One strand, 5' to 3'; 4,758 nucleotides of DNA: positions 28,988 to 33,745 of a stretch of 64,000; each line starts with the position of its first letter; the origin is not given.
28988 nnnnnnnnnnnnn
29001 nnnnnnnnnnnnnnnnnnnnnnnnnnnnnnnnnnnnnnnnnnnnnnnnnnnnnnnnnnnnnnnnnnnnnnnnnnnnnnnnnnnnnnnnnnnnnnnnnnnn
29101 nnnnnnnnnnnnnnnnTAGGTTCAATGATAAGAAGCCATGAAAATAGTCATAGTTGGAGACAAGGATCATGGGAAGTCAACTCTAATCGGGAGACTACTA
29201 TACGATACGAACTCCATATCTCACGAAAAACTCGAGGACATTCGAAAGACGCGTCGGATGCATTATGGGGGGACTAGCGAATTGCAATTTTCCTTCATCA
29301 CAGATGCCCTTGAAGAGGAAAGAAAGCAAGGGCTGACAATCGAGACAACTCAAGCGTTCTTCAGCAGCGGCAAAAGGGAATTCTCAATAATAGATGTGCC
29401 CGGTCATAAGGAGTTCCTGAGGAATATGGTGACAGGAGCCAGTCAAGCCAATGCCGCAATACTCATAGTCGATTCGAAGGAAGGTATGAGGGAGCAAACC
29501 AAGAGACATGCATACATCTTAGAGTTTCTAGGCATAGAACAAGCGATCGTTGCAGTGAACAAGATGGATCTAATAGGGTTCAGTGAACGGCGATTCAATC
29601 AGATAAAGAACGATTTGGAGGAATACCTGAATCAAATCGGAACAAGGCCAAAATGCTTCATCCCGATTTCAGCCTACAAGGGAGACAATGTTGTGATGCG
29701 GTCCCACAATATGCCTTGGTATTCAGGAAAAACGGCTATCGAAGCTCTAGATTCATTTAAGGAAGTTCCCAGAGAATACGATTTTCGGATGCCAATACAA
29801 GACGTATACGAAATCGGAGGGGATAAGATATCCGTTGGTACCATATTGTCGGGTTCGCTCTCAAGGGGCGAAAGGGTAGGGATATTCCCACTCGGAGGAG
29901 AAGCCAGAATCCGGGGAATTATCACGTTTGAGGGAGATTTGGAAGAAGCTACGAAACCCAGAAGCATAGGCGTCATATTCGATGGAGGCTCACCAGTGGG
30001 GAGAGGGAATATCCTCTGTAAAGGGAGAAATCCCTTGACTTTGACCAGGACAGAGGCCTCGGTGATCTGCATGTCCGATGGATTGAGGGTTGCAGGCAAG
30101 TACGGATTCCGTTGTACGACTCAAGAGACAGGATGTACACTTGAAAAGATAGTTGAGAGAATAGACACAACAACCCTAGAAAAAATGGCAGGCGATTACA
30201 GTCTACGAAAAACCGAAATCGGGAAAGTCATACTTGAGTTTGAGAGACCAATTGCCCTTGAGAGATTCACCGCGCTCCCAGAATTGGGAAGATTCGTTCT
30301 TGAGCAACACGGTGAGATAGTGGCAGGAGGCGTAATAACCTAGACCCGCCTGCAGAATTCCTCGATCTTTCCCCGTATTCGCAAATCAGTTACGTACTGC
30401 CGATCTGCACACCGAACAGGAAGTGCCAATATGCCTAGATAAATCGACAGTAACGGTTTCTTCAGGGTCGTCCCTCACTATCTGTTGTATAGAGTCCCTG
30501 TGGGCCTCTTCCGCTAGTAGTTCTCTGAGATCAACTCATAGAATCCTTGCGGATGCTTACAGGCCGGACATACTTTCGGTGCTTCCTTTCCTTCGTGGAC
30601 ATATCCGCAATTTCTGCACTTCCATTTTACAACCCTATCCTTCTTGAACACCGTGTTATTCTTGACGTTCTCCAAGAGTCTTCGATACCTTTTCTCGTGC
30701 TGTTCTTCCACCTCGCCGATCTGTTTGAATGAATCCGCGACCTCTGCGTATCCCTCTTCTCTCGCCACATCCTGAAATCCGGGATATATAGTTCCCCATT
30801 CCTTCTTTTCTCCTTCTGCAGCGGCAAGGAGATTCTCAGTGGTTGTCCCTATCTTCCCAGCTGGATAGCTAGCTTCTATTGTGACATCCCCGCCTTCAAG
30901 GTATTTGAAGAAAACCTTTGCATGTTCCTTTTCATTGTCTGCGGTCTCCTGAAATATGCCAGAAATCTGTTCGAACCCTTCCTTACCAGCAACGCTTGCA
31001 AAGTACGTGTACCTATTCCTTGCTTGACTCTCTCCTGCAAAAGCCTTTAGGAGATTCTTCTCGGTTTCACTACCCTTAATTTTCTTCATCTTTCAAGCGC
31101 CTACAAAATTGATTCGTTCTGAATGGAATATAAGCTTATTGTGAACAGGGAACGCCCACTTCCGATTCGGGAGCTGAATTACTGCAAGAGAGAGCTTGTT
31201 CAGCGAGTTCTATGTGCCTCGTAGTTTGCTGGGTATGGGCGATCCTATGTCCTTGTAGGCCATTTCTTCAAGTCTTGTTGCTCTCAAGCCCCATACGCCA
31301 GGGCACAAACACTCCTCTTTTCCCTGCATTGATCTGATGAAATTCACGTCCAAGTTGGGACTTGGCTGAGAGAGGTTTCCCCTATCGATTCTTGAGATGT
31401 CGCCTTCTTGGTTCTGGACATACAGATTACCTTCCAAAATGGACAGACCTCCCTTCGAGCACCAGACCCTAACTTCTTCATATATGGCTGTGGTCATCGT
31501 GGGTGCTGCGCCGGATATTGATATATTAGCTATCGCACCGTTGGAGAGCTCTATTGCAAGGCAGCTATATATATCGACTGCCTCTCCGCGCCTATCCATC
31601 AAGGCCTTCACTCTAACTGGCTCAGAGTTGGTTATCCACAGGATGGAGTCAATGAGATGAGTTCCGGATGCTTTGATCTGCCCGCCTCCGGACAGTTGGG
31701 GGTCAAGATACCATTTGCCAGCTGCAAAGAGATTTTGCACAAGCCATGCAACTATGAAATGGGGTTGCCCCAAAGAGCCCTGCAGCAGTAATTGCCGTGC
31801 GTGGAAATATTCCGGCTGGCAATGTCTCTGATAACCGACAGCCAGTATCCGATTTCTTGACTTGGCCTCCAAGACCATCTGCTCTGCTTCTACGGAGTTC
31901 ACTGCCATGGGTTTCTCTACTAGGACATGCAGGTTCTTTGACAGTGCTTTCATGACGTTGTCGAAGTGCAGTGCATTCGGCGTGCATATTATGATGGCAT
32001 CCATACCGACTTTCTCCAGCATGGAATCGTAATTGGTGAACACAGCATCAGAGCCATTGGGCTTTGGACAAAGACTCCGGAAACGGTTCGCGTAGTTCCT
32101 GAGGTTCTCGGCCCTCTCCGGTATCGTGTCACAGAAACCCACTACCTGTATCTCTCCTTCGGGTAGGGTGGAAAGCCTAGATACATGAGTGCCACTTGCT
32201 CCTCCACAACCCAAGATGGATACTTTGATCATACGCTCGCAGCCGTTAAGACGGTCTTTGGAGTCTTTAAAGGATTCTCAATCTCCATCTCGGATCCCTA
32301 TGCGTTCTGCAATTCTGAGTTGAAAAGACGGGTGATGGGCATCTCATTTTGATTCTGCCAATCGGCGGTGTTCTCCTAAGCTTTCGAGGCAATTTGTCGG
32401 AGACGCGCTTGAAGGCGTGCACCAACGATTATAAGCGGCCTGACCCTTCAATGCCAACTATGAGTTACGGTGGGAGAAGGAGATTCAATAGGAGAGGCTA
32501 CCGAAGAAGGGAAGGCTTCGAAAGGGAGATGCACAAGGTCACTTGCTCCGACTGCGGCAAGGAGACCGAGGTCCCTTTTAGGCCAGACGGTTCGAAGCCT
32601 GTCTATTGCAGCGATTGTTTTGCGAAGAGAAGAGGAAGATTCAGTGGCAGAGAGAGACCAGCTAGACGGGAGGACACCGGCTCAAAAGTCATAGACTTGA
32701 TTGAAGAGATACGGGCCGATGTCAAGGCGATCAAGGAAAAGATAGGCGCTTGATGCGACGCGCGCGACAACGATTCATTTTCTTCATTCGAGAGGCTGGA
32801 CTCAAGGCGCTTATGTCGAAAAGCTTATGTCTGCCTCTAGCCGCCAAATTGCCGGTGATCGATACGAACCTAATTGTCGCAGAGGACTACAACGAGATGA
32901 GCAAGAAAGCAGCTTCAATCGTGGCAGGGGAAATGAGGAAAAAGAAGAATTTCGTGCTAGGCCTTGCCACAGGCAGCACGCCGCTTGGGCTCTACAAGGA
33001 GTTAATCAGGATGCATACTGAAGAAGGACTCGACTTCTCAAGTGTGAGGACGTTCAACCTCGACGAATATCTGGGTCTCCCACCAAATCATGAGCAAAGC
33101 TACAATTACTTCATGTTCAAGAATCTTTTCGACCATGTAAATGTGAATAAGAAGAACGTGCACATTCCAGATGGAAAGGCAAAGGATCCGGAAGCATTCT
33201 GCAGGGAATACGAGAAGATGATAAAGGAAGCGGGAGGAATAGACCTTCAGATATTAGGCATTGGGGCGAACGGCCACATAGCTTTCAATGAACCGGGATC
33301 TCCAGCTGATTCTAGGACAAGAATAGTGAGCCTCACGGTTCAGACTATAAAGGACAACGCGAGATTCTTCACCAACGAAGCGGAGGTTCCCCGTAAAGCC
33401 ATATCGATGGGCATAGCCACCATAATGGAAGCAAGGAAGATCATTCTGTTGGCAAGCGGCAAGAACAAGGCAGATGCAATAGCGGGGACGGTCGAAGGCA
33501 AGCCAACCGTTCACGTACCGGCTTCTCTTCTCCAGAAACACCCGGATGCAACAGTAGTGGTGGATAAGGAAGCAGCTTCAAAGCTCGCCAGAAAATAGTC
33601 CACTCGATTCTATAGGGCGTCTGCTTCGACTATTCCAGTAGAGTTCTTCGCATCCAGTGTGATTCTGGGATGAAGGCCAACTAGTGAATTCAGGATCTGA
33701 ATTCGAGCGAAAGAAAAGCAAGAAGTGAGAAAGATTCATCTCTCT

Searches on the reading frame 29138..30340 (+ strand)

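Call 18: search_protein_families(library=pfam, proteins=[window:29138-30340:+], max_evalue=0.001)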
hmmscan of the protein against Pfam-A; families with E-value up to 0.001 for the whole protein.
window:29138-30340:+ (401 aa): 8 families
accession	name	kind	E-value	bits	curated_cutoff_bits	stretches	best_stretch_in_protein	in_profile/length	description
PF00009.33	GTP_EFTU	-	9.8e-45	152.9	26.5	1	2-186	5-176/188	Elongation factor Tu GTP binding domain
PF22594.2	GTP-eEF1A_C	-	5.5e-17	62.4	27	1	305-401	2-101/101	GTP-eEF1A C-terminal domain-like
PF01926.29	MMR_HSR1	-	3.4e-08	34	21.9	1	2-142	1-113/113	50S ribosome-binding GTPase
PF09439.16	SRPRB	-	4e-07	30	25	1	3-170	6-144/178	Signal recognition particle receptor beta subunit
PF08477.19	Roc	-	4.9e-07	30.4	27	0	2-30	1-29/119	Ras of Complex, Roc, domain of DAPkinase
PF03144.31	GTP_EFTU_D2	-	0.00025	21.9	30.3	0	231-283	3-60/73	Elongation factor Tu domain 2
PF00071.28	Ras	-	0.00047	20.2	21.6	0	45-185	11-149/162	Ras family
PF00025.27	Arf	-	0.00066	19.6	22.3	0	68-185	46-163/174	ADP-ribosylation factor family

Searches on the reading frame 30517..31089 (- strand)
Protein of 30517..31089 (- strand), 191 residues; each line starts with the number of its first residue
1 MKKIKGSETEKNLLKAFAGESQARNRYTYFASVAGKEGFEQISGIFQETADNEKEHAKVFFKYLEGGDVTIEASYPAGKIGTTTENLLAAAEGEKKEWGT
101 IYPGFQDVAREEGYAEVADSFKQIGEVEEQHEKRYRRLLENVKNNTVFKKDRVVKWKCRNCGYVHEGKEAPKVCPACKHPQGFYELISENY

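Call 18: search_protein_families(library=pfam, proteins=[window:30517-31089:-], max_evalue=0.001)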
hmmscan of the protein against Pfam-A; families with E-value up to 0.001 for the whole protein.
window:30517-31089:- (191 aa): 5 families
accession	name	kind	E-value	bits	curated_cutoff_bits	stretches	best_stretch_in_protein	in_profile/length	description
PF02915.23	Rubrerythrin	-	1.5e-32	113.3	22.8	1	11-139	1-137/137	Rubrerythrin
PF21349.2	RUBY_RBDX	-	4.5e-14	52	26.5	1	156-184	1-29/30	Rubrerythrin, rubredoxin-like domain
PF00210.30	Ferritin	-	3.8e-10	40.3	24.5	1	11-143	2-140/142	Ferritin-like domain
PF23458.2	DUF7130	-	4.4e-05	23.7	35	1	126-181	26-80/89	Domain of unknown function (DUF7130)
PF03232.19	COQ7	-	0.00023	21.3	23.5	0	18-99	12-91/169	Ubiquinone biosynthesis protein COQ7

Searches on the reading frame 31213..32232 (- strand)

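Call 18: search_protein_families(library=pfam, proteins=[window:31213-32232:-], max_evalue=0.001)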
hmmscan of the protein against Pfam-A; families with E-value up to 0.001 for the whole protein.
window:31213-32232:- (340 aa): 3 families
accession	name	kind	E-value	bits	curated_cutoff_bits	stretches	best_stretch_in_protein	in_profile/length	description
PF01408.29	GFO_IDH_MocA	-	2.6e-23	83.4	24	1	2-134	1-120/120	Oxidoreductase family, NAD-binding Rossmann fold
PF22725.1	GFO_IDH_MocA_C3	-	8.9e-19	68.2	27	1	144-263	3-123/124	GFO/IDH/MocA C-terminal domain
PF02894.22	GFO_IDH_MocA_C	-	7.6e-06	26.3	22.9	1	146-264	1-128/218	Oxidoreductase family, C-terminal alpha/beta domain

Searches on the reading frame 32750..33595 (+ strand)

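Call 18: search_protein_families(library=pfam, proteins=[window:32750-33595:+], max_evalue=0.001)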
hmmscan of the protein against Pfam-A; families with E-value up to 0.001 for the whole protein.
window:32750-33595:+ (282 aa): 2 families
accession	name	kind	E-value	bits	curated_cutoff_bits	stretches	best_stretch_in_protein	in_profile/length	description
PF01182.26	Glucosamine_iso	-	2.1e-29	103.4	27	1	49-266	9-221/225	Glucosamine-6-phosphate isomerases/6-phosphogluconolactonase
PF04198.19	Sugar-bind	-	0.0001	22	27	0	212-252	201-241/257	Putative sugar-binding domain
